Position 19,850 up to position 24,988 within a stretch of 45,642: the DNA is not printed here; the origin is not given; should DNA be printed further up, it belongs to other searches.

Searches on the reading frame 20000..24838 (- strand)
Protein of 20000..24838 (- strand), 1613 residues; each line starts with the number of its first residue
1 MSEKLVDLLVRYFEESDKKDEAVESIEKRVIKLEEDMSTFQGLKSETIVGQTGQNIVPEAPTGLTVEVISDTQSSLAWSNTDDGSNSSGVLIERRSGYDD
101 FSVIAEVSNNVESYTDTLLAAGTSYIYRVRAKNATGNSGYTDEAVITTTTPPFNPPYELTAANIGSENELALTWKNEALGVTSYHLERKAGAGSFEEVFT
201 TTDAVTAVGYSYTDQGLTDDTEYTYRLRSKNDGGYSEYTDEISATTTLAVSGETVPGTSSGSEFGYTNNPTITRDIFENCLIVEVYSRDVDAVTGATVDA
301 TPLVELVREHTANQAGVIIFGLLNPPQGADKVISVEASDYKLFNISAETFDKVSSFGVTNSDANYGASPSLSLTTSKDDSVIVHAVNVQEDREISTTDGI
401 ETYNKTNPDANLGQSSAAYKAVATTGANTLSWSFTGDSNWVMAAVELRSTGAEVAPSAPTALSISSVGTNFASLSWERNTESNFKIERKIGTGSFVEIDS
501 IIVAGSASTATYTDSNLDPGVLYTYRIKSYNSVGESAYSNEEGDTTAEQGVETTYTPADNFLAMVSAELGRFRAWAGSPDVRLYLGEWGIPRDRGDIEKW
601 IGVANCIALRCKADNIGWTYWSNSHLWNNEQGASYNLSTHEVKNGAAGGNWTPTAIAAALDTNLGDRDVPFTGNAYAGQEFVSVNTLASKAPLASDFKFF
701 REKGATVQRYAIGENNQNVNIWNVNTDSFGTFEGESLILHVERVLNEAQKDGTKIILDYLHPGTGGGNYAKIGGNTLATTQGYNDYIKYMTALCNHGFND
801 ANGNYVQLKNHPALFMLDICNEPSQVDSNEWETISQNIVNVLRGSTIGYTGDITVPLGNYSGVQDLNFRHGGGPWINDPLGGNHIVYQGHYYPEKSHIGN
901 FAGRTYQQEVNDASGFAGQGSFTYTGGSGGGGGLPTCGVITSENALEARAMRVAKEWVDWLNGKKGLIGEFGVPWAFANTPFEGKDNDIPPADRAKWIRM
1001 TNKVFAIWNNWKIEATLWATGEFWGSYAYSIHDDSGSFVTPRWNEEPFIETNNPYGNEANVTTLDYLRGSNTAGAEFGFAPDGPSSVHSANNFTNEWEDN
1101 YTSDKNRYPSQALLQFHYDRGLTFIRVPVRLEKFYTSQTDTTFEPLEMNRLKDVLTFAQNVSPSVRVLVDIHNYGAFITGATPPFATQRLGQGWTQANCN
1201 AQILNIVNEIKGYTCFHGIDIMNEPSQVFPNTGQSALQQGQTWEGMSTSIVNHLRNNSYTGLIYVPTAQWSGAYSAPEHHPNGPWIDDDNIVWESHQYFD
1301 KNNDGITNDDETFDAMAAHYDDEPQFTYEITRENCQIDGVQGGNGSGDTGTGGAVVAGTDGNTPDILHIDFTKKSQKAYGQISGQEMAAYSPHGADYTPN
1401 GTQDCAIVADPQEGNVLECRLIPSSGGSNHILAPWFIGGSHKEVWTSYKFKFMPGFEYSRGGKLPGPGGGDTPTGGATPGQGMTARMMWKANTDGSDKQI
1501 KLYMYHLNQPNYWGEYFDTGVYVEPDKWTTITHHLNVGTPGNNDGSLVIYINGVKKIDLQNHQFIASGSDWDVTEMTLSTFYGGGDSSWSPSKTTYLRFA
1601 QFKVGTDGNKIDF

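Call 120: search_protein_families(library=phrogs, proteins=[window:20000-24838:-], max_evalue=0.001)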
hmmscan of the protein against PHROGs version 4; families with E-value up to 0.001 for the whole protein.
window:20000-24838:- (1613 aa): 6 families
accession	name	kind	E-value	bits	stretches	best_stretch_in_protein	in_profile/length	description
phrog_6977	-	tail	9.7e-14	52.4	2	387-546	74-242/284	minor tail protein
phrog_18315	-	unknown function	1.2e-10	41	1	58-139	106-189/918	-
phrog_33719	-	unknown function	2.6e-09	37.4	1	60-289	280-495/636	-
phrog_553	-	tail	1.1e-07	32.1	1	279-468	143-332/512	minor tail protein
phrog_31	-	tail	1.4e-06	27.4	1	51-292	858-1093/1565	central tail fiber J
phrog_2106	-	tail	0.00047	20.3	0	281-433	223-377/386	minor tail protein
